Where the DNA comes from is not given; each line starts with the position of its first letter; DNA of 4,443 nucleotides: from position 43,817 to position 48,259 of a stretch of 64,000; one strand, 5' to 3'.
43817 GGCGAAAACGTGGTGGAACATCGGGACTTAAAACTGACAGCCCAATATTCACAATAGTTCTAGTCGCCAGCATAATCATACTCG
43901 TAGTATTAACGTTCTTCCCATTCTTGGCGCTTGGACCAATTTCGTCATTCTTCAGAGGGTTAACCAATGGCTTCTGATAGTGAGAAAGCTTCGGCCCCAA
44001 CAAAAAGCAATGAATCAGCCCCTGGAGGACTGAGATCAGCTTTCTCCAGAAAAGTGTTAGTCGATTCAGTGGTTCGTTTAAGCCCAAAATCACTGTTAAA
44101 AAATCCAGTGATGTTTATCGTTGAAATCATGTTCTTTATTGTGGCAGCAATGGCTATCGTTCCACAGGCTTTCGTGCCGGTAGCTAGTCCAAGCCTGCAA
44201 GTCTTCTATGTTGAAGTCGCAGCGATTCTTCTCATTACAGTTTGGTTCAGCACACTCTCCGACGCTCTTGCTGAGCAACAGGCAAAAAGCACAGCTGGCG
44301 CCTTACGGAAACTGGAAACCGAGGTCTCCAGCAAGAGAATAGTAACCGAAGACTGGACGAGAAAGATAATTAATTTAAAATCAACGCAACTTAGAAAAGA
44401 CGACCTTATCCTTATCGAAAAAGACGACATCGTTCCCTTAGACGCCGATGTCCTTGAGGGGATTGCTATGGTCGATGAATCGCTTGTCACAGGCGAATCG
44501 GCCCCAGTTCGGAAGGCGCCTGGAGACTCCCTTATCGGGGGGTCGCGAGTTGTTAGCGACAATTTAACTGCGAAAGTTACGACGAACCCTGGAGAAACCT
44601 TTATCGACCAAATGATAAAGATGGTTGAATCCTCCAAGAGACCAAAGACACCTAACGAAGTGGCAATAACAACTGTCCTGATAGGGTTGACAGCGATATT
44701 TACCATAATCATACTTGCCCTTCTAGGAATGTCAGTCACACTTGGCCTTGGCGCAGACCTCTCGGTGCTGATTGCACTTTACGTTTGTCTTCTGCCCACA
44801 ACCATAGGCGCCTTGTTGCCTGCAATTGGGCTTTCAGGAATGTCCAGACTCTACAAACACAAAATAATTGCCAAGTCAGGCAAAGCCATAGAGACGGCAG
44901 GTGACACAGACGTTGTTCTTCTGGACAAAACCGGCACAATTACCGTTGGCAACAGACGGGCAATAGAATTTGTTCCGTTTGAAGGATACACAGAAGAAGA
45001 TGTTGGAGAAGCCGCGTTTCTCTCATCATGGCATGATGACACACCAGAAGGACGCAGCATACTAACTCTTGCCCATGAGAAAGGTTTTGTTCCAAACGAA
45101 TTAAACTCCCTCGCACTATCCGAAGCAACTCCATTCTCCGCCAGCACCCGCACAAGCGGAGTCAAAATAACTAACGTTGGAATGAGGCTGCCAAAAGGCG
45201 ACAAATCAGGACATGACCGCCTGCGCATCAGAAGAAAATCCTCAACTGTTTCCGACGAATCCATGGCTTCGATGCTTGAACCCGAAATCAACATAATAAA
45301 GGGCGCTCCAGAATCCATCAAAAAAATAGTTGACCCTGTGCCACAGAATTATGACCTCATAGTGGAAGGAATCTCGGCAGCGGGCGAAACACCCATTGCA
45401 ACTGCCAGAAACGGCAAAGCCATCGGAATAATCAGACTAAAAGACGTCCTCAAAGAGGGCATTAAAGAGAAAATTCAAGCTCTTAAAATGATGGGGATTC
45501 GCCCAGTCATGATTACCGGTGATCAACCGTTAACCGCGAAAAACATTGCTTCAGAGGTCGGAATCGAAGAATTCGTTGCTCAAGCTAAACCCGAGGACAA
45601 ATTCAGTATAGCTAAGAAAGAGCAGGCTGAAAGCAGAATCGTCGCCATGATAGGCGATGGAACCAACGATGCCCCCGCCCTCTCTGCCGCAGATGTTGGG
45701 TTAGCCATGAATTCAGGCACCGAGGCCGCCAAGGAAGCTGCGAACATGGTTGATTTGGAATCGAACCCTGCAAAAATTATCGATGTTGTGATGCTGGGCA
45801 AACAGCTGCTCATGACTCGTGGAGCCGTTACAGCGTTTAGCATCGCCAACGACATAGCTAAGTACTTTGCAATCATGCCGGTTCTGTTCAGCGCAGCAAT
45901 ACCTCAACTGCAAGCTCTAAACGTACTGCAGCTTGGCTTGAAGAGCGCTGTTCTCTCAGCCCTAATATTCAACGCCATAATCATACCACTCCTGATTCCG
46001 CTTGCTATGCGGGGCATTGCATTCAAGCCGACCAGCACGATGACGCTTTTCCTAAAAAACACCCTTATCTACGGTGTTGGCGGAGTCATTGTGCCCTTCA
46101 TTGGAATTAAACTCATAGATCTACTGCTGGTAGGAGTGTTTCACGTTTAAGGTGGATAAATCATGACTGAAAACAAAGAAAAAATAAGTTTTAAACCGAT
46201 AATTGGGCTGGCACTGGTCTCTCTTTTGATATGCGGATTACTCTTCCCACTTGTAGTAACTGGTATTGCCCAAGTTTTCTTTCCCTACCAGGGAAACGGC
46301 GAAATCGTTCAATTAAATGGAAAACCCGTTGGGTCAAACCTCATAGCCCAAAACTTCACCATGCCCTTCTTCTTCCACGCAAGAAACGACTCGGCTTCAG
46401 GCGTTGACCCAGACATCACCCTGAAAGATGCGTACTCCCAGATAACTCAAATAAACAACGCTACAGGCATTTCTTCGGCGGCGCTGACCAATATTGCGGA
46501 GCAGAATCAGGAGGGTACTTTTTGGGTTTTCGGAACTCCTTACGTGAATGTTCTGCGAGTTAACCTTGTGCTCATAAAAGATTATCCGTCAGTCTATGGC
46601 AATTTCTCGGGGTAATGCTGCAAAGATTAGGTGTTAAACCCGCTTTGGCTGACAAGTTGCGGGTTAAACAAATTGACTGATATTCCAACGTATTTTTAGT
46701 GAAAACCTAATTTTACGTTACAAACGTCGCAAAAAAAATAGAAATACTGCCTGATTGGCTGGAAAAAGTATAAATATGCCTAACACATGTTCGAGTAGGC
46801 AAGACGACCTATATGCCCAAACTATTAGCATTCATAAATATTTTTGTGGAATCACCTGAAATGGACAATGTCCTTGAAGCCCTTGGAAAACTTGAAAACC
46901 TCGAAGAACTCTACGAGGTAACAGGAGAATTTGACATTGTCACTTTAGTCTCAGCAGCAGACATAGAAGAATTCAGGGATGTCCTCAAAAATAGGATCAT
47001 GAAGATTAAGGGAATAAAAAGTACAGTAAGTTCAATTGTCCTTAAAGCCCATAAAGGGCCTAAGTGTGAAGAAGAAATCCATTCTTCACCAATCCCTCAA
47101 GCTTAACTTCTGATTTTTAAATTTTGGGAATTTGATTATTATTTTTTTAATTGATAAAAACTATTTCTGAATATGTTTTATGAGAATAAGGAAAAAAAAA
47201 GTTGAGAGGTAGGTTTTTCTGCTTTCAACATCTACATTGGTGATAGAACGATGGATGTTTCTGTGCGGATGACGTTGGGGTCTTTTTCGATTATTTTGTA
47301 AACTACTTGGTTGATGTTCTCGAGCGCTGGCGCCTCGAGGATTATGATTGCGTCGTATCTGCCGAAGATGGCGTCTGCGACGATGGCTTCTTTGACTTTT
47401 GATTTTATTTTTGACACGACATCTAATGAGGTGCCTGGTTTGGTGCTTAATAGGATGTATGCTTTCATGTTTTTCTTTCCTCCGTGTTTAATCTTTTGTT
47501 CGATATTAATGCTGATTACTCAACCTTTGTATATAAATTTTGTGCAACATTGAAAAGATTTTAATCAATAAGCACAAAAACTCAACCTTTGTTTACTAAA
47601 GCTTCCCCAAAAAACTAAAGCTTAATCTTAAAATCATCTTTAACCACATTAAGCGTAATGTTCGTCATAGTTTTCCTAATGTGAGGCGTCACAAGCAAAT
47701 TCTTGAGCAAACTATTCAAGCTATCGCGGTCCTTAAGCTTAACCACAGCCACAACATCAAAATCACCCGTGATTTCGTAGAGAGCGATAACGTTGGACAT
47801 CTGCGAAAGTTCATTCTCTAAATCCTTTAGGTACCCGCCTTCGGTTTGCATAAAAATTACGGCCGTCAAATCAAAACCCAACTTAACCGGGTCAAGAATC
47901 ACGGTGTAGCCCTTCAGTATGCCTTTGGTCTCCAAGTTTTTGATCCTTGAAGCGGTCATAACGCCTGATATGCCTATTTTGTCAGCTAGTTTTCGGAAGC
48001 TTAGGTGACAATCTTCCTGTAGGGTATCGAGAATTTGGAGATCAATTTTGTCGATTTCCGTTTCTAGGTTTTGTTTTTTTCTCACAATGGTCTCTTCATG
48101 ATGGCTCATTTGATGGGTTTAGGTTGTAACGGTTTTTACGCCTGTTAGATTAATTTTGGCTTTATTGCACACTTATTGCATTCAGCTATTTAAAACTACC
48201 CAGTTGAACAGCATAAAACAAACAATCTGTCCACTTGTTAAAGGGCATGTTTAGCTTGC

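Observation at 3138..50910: Dispersed non-coding ORB-like repeat family (6 copies) at accessory-block boundaries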

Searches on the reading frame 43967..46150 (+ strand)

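Call 60: search_protein_families(library=pfam, proteins=[window:43967-46150:+], max_evalue=0.00001)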
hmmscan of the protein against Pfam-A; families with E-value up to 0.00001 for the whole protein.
window:43967-46150:+ (727 aa): 3 families
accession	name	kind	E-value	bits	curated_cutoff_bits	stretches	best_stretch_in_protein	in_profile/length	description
PF00122.25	E1-E2_ATPase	-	2.3e-32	112.4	28.1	1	133-298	14-181/181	E1-E2 ATPase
PF00702.32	Hydrolase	-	1.2e-23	85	26.4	1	315-576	2-191/191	haloacid dehalogenase-like hydrolase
PF08282.18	Hydrolase_3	-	2.1e-08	34.7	20.9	1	548-595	195-242/255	haloacid dehalogenase-like hydrolase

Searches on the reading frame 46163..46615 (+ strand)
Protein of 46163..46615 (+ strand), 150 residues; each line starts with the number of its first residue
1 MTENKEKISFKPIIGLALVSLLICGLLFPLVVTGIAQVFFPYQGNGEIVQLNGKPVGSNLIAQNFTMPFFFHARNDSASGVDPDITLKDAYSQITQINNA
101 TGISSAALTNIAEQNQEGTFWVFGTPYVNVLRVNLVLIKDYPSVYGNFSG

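Call 60: search_protein_families(library=pfam, proteins=[window:46163-46615:+], max_evalue=0.00001)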
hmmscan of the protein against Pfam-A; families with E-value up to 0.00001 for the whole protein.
window:46163-46615:+ (150 aa): 1 family
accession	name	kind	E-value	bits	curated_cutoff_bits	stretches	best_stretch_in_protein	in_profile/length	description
PF02669.20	KdpC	-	3.1e-36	125.3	24.1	2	13-75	4-66/182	K+-transporting ATPase, c chain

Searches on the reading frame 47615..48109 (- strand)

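Call 60: search_protein_families(library=pfam, proteins=[window:47615-48109:-], max_evalue=0.00001)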
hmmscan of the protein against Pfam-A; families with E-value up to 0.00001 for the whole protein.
window:47615-48109:- (164 aa): 4 families
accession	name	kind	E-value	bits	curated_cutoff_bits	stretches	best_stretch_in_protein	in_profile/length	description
PF01037.27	AsnC_trans_reg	-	1.3e-13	51.1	25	1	87-154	3-72/73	Lrp/AsnC ligand binding domain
PF13412.12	HTH_24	-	7.3e-12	45.1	21.9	1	19-66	1-48/48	Winged helix-turn-helix DNA-binding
PF13404.12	HTH_AsnC-type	-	2.5e-11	43.6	27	1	19-60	1-42/42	AsnC-type helix-turn-helix domain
PF22482.2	AsnC_trans_reg_3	-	4.7e-06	27.1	24.4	1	93-159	23-89/95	PF0864 C-terminal dimeric alpha+beta barrel domain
